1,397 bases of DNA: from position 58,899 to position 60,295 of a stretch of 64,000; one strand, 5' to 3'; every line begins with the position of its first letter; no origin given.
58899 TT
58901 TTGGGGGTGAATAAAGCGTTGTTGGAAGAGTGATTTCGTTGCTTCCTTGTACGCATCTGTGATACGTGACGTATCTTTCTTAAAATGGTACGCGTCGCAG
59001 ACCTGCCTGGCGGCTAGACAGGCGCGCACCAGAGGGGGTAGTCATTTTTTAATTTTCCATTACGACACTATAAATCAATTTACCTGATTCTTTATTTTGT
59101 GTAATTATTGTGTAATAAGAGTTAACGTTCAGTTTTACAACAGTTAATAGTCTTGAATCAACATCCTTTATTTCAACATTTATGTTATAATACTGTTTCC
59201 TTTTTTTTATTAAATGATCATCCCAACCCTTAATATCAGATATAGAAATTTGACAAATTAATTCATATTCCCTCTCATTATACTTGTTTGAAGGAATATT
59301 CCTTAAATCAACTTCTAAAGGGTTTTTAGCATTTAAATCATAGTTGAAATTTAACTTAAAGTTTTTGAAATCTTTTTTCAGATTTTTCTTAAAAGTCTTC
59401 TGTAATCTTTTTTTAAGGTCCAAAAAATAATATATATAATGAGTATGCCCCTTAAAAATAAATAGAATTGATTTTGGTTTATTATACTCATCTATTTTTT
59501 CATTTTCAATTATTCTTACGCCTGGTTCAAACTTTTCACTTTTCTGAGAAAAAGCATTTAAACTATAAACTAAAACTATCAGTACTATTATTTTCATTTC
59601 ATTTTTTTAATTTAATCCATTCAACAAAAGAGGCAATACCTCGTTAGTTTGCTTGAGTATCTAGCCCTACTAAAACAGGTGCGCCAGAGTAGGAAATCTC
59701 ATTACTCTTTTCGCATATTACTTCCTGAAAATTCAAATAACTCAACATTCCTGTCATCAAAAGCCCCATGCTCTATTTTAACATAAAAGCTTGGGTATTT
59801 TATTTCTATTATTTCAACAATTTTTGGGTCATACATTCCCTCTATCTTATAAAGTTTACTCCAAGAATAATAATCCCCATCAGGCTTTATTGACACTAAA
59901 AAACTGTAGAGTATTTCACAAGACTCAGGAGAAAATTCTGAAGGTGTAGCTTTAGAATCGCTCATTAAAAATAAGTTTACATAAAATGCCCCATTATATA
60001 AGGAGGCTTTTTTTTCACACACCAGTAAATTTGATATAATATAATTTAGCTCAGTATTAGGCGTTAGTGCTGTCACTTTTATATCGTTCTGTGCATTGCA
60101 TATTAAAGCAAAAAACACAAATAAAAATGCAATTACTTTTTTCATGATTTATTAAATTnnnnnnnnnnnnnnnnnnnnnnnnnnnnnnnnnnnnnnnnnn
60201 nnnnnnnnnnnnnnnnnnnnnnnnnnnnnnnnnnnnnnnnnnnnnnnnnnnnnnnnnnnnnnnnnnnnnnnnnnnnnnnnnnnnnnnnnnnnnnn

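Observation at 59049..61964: AT-rich three-gene island: lipoprotein with peptidoglycan-peptidase-like C-terminus plus two exported small proteins (candidate toxin/immunity-like module)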

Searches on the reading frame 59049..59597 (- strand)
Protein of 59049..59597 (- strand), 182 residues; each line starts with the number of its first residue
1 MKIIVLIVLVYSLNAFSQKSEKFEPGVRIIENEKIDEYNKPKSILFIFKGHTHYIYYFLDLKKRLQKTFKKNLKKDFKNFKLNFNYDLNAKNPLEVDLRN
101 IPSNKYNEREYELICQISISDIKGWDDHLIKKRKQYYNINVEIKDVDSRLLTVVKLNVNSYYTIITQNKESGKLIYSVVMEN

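Call 3: search_protein_families(library=pfam, proteins=[window:59049-59597:-], max_evalue=1)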
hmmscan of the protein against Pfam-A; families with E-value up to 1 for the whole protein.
window:59049-59597:- (182 aa): 0 families

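Call 4: search_protein_families(library=ncbifam, proteins=[window:59049-59597:-], max_evalue=1)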
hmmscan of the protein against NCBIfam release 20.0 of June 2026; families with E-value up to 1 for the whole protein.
window:59049-59597:- (182 aa): 0 families

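Call 7: search_protein_families(library=padloc, proteins=[window:59049-59597:-], max_evalue=1)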
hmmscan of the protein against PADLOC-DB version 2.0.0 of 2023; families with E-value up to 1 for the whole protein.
window:59049-59597:- (182 aa): 1 family
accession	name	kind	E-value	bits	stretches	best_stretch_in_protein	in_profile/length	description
PDLC00097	GajA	-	0.015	11.8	1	18-111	486-580/640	AAA ATPase domain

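Call 8: search_protein_families(library=phrogs, proteins=[window:59049-59597:-], max_evalue=1)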
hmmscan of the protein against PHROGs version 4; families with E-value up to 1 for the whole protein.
window:59049-59597:- (182 aa): 0 families

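Call 45: find_homologous_proteins(query=window:59049-59597:-, max_evalue=0.01)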
Query window:59049-59597:- (182 aa): 23 proteins with E <= 0.01 among 199 candidates.
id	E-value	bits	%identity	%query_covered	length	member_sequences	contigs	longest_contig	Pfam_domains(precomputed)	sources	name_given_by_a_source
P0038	6.4e-110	383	99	100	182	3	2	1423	-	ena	-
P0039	4.4e-92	325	85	93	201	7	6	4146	-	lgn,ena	-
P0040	1.1e-78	281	73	92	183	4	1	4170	-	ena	-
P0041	1.1e-75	271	71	94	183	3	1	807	-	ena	-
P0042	1.9e-73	264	69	93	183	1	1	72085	-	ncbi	-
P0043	4.3e-73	263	68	99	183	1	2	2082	-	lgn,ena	-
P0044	4.7e-73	263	71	92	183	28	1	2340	-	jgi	jgi:hypothetical protein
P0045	1.1e-72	261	71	92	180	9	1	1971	-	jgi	jgi:hypothetical protein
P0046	3.5e-71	257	70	92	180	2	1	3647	-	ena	-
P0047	2.8e-70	254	65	94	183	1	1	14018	-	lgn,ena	-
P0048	6.2e-70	253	68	92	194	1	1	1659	-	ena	-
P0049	2.4e-69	251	66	94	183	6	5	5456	-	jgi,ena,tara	jgi:hypothetical protein|tara:strand:+ start:75 stop:626 length:552 start_codon:yes stop_codon:yes g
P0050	9.4e-69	249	66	93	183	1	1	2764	-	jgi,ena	-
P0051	3.3e-68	247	68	92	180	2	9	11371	-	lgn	-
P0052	2.0e-63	231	65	92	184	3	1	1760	-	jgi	jgi:hypothetical protein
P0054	5.9e-60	220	58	99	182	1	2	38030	-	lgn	-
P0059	3.3e-32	130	42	98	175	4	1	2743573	-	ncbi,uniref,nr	ncbi:hypothetical protein RRF68_04860 [Tenacibaculum sp. HL-MS23]|uniref:hypothetical protein n=1 Ta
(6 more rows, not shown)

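Call 47: find_encoding_contigs(protein=P0042, flank=6000, max_places=2)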
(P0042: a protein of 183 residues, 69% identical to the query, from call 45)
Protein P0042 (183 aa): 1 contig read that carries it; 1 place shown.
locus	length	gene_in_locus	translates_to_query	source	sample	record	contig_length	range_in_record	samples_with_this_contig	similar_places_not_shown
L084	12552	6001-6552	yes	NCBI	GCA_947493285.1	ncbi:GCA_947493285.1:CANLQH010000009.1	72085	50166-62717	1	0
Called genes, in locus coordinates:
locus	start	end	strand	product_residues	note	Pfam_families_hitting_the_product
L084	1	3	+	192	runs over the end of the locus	-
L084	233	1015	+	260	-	PF12833:HTH_18, PF00165:HTH_AraC (weak)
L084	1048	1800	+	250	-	PF20329:DUF6624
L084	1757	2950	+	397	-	-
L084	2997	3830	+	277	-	PF13468:Glyoxalase_3 (faint)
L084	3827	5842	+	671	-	PF00144:Beta-lactamase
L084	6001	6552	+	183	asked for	-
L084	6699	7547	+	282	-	PF02311:AraC_binding, PF12833:HTH_18, PF00165:HTH_AraC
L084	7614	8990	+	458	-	PF00282:Pyridoxal_deC, PF00266:Aminotran_5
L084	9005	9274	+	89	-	-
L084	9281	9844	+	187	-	PF13302:Acetyltransf_3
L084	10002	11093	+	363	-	PF12833:HTH_18, PF00165:HTH_AraC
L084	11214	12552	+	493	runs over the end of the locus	PF00144:Beta-lactamase, PF11954:DUF3471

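Call 48: find_encoding_contigs(protein=P0059, flank=6000, max_places=2)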
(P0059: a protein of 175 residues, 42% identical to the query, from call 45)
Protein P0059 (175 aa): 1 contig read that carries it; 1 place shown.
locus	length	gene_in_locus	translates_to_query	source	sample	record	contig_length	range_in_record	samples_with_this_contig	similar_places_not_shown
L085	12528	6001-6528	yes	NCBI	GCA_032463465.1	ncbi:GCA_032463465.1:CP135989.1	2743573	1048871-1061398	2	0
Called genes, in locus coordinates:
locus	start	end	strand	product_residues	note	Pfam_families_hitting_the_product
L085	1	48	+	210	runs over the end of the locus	-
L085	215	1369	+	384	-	-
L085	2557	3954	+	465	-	-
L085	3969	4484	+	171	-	PF20448:DUF6705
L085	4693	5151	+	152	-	PF05225:HTH_psq (weak)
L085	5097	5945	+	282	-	PF00665:rve, PF13683:rve_3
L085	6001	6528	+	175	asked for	-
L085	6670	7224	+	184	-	-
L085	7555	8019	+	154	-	-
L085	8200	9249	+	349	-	PF19952:DUF6414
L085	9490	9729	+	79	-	-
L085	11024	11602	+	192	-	-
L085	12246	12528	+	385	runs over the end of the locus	-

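Call 50: find_encoding_contigs(protein=P0054, flank=6000, max_places=2)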
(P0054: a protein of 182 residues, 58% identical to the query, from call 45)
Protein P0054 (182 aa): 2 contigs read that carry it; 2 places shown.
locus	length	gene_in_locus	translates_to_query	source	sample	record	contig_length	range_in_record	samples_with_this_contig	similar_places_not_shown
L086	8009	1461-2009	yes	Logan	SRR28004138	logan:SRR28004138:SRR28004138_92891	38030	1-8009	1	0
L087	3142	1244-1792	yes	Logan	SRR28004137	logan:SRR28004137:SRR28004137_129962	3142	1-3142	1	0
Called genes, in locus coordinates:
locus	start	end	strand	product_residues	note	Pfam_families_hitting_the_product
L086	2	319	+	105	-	?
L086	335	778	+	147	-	-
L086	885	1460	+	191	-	-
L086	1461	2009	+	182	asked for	-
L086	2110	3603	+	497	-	-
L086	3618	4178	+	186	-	PF22481:DUF6985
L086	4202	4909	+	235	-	-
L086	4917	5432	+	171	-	-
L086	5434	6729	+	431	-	-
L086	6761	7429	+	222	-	PF04299:FMN_bind_2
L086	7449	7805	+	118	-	-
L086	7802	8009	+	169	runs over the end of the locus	-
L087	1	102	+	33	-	?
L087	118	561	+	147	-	-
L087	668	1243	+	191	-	-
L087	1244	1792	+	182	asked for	-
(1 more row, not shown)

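Call 51: find_encoding_contigs(protein=P0039, flank=4000, max_places=4)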
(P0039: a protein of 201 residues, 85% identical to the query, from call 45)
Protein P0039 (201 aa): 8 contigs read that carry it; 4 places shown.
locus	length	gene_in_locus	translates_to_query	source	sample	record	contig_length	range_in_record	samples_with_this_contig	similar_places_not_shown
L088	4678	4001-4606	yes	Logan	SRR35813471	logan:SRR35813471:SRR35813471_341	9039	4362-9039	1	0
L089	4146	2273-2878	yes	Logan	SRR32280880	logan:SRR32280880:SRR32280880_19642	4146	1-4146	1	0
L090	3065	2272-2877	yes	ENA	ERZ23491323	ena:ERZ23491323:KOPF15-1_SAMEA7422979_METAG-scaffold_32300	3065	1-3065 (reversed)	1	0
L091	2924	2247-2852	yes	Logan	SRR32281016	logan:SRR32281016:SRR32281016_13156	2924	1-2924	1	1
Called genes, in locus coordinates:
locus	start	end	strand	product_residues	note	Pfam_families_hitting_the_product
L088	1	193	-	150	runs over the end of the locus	PF14595:Thioredoxin_9, PF00085:Thioredoxin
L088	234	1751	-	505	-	PF01676:Metalloenzyme, PF06415:iPGM_N, PF01663:Phosphodiest (weak)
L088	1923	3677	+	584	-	PF22322:DUF6973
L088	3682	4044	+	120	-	-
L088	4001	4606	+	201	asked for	-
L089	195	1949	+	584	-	PF22322:DUF6973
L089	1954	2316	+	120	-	-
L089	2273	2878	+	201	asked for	-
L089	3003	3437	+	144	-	-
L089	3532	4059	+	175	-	-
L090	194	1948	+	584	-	PF22322:DUF6973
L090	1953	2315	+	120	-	-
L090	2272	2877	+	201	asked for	-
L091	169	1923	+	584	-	PF22322:DUF6973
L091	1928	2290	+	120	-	-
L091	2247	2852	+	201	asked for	-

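Call 63: search_protein_families(library=pfam, proteins=[L088:3682-4044:+, L086:885-1460:+, L086:335-778:+, L086:3618-4178:+, L085:2557-3954:+], max_evalue=0.01)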
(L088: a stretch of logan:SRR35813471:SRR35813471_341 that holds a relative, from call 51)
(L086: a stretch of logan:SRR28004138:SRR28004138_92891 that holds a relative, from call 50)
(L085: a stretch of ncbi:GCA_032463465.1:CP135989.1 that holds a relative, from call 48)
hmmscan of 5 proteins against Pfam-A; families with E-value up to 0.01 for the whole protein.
L088:3682-4044:+ (120 aa): 0 families

L086:885-1460:+ (191 aa): 1 family
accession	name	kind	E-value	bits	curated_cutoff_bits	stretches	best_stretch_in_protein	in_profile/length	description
PF09346.15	SMI1_KNR4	-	0.0056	17.7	25.4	1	30-124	17-114/125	SMI1 / KNR4 family (SUKH-1)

L086:335-778:+ (147 aa): 0 families

L086:3618-4178:+ (186 aa): 1 family
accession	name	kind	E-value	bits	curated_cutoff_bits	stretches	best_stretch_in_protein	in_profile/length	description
PF22481.1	DUF6985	-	9.4e-38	130.5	24.5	1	14-164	3-148/148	Domain of unknown function (DUF6985)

L085:2557-3954:+ (465 aa): 0 families

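Call 100: search_solved_structures(query=window:59049-59597:-, max_evalue=1)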
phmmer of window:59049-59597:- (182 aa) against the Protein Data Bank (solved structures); distinct sequences matched with E-value up to 1: 0.

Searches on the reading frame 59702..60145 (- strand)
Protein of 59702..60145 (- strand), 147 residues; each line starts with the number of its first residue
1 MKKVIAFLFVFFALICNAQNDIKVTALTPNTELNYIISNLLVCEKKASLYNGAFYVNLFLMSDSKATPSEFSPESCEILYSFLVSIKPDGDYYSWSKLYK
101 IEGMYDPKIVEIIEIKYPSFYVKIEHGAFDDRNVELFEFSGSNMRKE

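Call 3: search_protein_families(library=pfam, proteins=[window:59702-60145:-], max_evalue=1)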
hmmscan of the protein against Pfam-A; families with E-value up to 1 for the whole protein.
window:59702-60145:- (147 aa): 1 family
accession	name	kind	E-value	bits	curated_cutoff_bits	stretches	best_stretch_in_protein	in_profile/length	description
PF22325.2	CR4_N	-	0.1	13.2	27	1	84-129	25-69/80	Interferon-gamma receptor, N-terminal domain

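Call 4: search_protein_families(library=ncbifam, proteins=[window:59702-60145:-], max_evalue=1)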
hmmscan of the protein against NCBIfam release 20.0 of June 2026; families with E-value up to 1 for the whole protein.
window:59702-60145:- (147 aa): 0 families

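Call 7: search_protein_families(library=padloc, proteins=[window:59702-60145:-], max_evalue=1)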
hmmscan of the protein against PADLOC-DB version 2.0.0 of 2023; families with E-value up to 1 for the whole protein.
window:59702-60145:- (147 aa): 1 family
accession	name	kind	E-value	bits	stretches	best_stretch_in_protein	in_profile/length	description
PDLC03364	MTase_II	-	0.0025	14.9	1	14-135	173-298/380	Type II methyltransferase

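Call 8: search_protein_families(library=phrogs, proteins=[window:59702-60145:-], max_evalue=1)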
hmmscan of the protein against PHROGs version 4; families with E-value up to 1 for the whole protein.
window:59702-60145:- (147 aa): 1 family
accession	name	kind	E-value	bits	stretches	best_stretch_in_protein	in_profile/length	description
phrog_19706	-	unknown function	0.15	13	1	24-111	5-93/216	-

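Call 99: search_solved_structures(query=A3, max_evalue=1)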
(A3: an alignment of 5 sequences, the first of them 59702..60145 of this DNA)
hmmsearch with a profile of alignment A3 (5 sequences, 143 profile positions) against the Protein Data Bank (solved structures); distinct sequences matched with E-value up to 1: 1.
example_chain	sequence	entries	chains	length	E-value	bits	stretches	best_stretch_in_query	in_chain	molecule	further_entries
5n9j_B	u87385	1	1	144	0.28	14.2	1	90-121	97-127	Mediator of RNA polymerase II transcription subunit 10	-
